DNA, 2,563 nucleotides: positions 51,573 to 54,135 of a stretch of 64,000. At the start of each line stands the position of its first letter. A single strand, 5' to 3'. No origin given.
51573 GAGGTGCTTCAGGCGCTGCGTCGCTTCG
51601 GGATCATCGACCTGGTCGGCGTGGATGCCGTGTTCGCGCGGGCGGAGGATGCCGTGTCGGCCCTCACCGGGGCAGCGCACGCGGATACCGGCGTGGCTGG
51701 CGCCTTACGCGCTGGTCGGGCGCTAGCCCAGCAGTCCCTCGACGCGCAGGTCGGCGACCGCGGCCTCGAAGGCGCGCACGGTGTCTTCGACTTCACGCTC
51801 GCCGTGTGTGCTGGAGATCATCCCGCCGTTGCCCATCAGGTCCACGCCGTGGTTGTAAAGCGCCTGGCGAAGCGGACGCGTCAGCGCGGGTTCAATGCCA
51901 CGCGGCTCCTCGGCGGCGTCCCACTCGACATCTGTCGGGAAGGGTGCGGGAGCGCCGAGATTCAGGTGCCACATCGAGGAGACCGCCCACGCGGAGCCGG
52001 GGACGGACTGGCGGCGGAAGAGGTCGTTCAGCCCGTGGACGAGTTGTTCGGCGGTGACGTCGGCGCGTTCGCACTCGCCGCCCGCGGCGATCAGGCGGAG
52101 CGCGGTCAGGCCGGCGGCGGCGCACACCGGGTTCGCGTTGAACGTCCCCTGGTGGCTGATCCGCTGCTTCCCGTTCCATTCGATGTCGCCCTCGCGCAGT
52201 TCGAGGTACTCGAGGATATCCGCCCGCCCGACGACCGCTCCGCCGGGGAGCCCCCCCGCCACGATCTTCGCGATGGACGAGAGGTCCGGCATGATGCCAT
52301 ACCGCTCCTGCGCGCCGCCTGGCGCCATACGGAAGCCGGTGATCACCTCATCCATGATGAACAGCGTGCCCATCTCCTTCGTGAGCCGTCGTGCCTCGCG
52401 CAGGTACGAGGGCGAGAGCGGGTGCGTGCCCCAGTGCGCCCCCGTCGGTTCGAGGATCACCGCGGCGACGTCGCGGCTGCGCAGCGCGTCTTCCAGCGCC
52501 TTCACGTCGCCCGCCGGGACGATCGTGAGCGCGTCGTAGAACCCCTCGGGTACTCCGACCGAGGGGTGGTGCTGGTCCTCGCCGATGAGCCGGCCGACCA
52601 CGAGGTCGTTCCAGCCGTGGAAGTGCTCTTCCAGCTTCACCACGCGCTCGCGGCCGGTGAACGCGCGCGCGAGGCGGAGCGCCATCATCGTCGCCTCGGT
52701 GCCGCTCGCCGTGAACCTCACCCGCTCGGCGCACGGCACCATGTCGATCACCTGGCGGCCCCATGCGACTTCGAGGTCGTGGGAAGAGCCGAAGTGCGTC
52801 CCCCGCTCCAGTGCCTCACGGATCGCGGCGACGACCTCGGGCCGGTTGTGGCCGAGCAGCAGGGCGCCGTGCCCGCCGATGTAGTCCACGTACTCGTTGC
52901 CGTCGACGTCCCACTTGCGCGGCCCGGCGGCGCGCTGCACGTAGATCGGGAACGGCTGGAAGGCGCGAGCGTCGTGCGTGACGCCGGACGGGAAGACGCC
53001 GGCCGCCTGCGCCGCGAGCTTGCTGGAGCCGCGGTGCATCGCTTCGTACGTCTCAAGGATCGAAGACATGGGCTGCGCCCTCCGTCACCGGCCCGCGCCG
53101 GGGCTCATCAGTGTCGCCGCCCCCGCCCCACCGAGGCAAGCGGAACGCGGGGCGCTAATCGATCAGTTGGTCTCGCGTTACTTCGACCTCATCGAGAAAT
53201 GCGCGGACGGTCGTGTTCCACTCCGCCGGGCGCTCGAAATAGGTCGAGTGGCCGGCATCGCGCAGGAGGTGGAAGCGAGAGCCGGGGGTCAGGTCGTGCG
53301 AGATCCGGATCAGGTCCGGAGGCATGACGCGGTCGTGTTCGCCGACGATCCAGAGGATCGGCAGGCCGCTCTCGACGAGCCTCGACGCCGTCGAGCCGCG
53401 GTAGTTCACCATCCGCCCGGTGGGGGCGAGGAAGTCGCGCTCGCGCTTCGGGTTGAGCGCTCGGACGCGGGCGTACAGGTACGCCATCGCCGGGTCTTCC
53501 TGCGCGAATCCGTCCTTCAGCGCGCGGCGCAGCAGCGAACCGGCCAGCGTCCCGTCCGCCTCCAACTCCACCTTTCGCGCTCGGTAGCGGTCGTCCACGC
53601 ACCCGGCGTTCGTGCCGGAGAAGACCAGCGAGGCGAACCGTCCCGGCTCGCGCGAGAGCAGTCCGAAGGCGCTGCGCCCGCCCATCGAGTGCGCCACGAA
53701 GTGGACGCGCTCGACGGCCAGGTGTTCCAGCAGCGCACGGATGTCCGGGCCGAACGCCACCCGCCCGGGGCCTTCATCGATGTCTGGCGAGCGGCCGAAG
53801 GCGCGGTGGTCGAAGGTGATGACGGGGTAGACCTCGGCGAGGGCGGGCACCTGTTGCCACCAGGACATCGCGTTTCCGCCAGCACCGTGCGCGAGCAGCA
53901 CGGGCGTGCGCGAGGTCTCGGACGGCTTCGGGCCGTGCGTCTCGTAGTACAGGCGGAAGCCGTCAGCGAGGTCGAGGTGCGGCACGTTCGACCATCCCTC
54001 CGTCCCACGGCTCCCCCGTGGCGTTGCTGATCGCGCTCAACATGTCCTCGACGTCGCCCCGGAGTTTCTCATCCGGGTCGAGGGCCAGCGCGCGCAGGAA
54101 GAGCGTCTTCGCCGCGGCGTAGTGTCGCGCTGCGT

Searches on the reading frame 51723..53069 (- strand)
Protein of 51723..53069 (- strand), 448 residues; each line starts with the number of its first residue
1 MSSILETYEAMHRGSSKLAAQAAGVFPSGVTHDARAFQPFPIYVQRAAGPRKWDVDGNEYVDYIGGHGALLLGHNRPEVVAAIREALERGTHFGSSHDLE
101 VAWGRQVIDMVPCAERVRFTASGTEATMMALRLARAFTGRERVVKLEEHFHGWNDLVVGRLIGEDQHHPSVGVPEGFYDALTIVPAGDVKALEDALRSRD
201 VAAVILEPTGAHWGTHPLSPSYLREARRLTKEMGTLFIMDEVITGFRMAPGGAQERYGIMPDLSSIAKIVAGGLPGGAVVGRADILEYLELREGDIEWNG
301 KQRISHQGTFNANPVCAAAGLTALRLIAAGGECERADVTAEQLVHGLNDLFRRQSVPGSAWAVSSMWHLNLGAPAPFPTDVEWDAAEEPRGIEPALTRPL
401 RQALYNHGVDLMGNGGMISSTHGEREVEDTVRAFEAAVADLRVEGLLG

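Call 26: search_protein_families(library=pfam, proteins=[window:51723-53069:-], max_evalue=0.001)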
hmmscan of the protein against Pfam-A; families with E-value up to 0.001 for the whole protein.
window:51723-53069:- (448 aa): 1 family
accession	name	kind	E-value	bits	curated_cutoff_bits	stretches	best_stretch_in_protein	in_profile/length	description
PF00202.27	Aminotran_3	-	3.2e-54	184.6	30.5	1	37-355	6-334/403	Aminotransferase class-III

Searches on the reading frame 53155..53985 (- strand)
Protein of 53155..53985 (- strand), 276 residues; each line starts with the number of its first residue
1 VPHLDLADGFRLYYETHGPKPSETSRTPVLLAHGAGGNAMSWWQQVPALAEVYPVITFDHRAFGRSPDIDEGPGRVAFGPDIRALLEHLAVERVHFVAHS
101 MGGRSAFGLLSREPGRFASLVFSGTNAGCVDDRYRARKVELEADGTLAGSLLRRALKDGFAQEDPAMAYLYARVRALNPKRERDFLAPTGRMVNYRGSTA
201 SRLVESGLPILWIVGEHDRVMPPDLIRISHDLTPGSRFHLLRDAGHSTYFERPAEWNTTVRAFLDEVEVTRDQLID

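Call 26: search_protein_families(library=pfam, proteins=[window:53155-53985:-], max_evalue=0.001)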
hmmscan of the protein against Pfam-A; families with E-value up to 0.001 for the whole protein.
window:53155-53985:- (276 aa): 3 families
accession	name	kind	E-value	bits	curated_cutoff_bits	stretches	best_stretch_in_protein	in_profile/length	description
PF00561.26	Abhydrolase_1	-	5.3e-29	102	25.8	1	28-253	2-245/245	alpha/beta hydrolase fold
PF12697.13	Abhydrolase_6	-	9.3e-18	66.1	26.3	1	29-256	1-214/217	Alpha/beta hydrolase family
PF12146.15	Hydrolase_4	-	6.9e-12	45.6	27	1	26-252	4-238/239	Serine aminopeptidase, S33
